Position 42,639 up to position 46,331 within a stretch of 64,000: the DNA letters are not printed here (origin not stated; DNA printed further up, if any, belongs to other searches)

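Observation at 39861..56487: Five tandem, co-oriented giant Cys-rich/Ser-rich modular surface-protein paralogs (16.6 kb, about a quarter of the window)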

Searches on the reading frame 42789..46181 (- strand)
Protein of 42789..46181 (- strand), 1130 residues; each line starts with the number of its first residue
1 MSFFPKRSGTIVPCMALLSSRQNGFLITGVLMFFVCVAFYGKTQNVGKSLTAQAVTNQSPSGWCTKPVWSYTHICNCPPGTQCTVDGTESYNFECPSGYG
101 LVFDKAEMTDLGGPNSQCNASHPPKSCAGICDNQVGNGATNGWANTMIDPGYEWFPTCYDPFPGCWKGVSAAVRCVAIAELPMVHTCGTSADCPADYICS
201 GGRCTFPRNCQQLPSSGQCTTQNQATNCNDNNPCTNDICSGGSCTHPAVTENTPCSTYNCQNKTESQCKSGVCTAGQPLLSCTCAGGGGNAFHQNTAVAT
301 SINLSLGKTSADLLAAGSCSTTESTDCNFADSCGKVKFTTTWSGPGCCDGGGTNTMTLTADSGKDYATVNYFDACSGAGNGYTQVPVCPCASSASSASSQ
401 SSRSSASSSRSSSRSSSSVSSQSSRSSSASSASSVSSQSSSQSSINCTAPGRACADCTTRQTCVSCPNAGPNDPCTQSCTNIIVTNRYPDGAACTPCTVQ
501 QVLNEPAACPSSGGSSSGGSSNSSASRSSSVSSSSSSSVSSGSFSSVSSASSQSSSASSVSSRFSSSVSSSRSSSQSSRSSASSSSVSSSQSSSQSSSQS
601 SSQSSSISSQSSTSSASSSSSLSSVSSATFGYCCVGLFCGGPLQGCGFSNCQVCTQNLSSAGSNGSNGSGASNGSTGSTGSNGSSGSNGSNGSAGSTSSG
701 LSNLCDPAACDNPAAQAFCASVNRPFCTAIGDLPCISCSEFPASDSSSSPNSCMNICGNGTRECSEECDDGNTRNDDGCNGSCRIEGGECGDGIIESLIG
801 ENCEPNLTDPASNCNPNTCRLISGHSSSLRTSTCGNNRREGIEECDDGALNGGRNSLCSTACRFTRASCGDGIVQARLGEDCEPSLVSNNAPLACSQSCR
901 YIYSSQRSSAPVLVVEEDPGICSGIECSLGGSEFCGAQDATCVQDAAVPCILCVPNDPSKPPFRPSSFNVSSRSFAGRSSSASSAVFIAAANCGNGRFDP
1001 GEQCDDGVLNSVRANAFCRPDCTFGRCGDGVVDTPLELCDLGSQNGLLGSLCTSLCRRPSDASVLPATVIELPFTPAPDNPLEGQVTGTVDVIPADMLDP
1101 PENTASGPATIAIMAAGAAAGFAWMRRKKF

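Call 3: search_protein_families(library=pfam, proteins=[window:42789-46181:-], max_evalue=0.1)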
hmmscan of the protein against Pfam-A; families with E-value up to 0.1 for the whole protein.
window:42789-46181:- (1130 aa): 3 families
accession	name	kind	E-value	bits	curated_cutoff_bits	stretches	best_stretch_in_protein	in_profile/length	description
PF13948.11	DUF4215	-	3.6e-05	24.4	27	1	735-783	1-46/47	Domain of unknown function (DUF4215)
PF00526.23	Dicty_CTDC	-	0.0028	17.8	27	1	227-246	1-21/24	Dictyostelium (slime mold) repeat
PF01391.23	Collagen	-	0.015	15.5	27.2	1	661-696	18-53/60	Collagen triple helix repeat (20 copies)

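Call 4: search_protein_families(library=ncbifam, proteins=[window:42789-46181:-], max_evalue=0.1)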
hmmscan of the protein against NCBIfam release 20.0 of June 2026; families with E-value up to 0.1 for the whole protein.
window:42789-46181:- (1130 aa): 1 family
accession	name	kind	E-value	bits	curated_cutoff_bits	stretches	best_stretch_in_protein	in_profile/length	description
TIGR02232.1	myxo_disulf_rpt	repeat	3e-10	39.7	20.8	3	757-788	4-35/38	cysteine-rich acidic repeat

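Call 83: search_protein_families(library=phrogs, proteins=[window:42789-46181:-], max_evalue=0.001)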
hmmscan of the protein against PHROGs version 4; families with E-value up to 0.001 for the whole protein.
window:42789-46181:- (1130 aa): 0 families
